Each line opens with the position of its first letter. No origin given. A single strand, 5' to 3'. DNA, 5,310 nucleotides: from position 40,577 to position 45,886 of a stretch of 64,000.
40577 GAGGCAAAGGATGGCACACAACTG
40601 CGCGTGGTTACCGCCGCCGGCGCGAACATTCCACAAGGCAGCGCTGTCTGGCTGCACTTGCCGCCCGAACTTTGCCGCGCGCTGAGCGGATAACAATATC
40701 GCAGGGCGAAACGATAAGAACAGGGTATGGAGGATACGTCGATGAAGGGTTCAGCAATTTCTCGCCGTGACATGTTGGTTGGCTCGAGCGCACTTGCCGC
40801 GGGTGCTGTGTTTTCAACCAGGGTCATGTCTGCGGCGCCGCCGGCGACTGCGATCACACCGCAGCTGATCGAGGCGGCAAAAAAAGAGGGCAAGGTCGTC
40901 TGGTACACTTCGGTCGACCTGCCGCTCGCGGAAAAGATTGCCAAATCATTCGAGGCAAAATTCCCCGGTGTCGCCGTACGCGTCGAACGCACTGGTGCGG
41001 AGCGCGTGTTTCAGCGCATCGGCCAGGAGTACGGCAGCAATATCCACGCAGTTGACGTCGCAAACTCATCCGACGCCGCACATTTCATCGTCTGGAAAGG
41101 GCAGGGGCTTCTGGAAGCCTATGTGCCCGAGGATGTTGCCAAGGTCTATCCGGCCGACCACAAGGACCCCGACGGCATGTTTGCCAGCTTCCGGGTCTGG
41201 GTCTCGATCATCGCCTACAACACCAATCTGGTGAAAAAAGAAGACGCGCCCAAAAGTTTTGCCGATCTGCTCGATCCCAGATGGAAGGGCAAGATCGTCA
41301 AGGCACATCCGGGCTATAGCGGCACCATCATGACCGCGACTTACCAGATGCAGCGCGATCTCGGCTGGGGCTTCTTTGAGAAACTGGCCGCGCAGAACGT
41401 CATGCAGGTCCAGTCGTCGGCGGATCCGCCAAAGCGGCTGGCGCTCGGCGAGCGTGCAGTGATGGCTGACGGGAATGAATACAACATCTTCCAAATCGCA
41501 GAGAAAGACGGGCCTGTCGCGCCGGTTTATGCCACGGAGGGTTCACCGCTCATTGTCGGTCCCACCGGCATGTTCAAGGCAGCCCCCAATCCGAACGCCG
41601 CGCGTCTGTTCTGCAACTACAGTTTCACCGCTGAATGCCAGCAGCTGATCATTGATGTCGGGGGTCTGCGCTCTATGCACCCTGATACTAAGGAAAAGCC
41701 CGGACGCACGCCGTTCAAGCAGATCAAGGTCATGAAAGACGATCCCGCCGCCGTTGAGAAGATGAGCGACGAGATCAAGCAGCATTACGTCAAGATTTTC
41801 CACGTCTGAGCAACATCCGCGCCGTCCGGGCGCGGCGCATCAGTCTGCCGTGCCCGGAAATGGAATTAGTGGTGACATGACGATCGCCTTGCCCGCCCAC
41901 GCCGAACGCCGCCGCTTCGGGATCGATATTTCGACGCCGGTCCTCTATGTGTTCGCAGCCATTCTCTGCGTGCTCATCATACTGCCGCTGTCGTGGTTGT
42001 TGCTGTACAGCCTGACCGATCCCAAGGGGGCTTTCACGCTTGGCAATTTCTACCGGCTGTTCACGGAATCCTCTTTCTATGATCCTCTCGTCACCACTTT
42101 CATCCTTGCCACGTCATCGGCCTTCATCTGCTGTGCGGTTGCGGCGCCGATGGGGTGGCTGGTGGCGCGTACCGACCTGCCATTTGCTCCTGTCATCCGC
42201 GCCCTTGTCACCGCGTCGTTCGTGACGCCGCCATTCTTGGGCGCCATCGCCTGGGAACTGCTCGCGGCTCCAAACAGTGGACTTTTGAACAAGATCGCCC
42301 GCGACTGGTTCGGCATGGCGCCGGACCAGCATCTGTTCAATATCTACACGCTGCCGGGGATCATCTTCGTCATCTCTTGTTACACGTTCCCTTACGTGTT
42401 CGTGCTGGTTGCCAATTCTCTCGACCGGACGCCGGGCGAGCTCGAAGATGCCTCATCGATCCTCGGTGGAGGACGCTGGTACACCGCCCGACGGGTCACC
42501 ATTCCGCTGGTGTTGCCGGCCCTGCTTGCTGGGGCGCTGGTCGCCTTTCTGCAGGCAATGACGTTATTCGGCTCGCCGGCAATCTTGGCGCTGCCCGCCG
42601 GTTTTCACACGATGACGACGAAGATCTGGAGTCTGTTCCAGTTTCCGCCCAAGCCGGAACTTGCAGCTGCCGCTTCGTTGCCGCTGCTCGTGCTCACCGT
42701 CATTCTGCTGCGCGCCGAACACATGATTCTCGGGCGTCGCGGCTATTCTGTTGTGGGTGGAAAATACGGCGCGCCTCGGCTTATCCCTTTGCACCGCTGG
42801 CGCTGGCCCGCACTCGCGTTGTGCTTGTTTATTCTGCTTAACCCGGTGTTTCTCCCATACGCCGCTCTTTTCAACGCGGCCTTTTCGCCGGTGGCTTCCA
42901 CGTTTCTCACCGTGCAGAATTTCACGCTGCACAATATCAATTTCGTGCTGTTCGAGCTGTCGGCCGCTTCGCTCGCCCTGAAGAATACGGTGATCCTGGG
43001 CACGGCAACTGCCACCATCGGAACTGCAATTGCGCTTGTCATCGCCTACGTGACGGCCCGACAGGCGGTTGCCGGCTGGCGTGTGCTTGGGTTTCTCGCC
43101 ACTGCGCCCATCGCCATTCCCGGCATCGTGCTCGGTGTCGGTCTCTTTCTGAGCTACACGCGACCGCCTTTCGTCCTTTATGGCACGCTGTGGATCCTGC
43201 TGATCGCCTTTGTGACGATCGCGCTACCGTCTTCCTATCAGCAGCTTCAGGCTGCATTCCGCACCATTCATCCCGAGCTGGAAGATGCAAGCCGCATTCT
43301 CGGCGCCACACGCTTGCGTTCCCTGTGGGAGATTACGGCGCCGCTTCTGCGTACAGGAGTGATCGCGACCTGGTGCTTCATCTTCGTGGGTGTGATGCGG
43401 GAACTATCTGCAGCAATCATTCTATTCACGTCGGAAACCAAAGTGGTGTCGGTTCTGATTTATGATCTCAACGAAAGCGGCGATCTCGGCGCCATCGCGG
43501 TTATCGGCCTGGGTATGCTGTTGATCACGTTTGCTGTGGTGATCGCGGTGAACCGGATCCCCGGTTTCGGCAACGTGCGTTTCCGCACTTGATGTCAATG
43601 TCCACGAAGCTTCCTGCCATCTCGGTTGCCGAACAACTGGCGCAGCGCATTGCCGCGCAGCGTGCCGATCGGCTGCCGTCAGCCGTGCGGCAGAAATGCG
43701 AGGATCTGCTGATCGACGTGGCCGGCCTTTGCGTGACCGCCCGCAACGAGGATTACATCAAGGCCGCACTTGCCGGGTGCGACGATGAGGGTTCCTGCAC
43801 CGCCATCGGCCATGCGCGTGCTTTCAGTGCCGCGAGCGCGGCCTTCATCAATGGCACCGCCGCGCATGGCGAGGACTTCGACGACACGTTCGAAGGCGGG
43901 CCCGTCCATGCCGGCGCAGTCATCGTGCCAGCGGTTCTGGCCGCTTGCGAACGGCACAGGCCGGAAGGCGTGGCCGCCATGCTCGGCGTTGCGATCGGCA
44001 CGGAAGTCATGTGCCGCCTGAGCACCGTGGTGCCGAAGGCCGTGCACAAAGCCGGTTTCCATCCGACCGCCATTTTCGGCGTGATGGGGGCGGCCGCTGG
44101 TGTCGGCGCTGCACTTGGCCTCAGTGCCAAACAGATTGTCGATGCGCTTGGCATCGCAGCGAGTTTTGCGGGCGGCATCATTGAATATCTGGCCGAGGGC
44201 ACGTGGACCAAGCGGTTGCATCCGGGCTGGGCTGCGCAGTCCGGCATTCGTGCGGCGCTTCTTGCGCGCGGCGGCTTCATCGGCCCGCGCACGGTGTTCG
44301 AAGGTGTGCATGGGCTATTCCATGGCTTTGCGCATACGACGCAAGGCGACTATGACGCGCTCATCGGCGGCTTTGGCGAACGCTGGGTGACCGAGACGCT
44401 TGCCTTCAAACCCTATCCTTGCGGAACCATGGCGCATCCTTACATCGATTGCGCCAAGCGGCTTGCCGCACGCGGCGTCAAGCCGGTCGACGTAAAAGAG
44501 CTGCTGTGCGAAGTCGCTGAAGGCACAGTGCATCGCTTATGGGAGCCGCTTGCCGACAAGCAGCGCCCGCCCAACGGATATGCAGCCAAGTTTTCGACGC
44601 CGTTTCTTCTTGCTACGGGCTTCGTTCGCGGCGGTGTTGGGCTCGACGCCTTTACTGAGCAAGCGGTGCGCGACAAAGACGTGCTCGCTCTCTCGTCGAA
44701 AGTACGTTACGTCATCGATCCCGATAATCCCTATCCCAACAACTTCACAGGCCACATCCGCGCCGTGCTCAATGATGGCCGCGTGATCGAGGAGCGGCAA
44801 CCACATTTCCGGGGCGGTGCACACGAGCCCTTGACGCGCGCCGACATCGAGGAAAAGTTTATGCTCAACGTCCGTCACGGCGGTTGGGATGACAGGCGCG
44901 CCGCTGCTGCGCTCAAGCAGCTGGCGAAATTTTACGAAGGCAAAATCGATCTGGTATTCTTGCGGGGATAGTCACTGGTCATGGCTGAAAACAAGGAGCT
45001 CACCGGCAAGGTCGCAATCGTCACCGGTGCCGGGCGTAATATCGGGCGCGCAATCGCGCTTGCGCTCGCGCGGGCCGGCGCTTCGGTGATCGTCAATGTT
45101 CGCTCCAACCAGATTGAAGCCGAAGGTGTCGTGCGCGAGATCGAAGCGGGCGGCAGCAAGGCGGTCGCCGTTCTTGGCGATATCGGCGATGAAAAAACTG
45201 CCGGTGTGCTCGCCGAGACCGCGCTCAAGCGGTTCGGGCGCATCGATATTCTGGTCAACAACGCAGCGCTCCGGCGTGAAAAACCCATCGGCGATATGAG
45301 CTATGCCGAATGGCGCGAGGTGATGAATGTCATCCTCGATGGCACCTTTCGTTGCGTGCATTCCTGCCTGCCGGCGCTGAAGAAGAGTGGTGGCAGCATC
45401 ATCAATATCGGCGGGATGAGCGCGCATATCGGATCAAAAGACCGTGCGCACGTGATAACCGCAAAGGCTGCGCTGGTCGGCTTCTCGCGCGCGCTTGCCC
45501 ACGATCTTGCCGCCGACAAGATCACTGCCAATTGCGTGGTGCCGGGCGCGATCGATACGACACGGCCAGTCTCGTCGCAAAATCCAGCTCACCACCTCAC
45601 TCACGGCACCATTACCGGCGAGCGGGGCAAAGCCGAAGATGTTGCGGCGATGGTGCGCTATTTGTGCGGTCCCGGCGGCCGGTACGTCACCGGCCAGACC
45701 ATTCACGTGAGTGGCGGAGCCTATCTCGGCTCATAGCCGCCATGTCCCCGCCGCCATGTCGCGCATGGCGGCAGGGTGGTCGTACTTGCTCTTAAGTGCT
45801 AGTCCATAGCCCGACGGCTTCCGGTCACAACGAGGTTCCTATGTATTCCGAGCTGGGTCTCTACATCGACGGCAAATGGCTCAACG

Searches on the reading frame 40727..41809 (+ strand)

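Call 68: search_protein_families(library=pfam, proteins=[window:40727-41809:+], max_evalue=1e-8)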
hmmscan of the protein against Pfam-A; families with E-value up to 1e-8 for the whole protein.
window:40727-41809:+ (360 aa): 3 families
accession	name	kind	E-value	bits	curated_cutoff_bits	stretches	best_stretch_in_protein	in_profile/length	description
PF13343.11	SBP_bac_6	-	6.2e-19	68.9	24.6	1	123-313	24-216/245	Bacterial extracellular solute-binding protein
PF13416.11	SBP_bac_8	-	2e-13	51.2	27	1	70-322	1-266/279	Bacterial extracellular solute-binding protein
PF01547.30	SBP_bac_1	-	9.2e-13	49.3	26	1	69-303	12-304/307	Bacterial extracellular solute-binding protein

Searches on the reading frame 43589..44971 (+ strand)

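Call 68: search_protein_families(library=pfam, proteins=[window:43589-44971:+], max_evalue=1e-8)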
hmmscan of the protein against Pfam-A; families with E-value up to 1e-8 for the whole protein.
window:43589-44971:+ (460 aa): 2 families
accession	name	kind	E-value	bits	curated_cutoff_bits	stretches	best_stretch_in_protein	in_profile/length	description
PF03972.19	MmgE_PrpD_N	-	7.5e-57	192.8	32.1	1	15-250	1-238/244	MmgE/PrpD N-terminal domain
PF19305.4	MmgE_PrpD_C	-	6.3e-29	101.4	32.1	1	276-433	1-157/173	MmgE/PrpD C-terminal domain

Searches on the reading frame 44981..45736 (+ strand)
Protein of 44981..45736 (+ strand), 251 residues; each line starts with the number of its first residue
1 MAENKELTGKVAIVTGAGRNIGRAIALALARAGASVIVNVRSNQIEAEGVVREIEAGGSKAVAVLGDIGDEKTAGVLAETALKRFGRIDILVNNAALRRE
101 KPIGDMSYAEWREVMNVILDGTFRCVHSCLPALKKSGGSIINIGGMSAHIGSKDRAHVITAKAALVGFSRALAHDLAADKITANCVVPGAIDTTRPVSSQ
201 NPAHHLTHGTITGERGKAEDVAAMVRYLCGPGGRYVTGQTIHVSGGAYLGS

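Call 68: search_protein_families(library=pfam, proteins=[window:44981-45736:+], max_evalue=1e-8)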
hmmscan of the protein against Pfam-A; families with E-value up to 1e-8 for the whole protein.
window:44981-45736:+ (251 aa): 3 families
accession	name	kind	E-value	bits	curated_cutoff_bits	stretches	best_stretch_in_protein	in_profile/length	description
PF13561.12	adh_short_C2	-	4.7e-52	177.3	27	1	16-246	1-234/236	Enoyl-(Acyl carrier protein) reductase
PF00106.31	adh_short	-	2.1e-46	158.3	26.6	1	10-194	1-185/195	short chain dehydrogenase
PF08659.16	KR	-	1.9e-11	44.6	22.6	1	12-171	3-162/180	KR domain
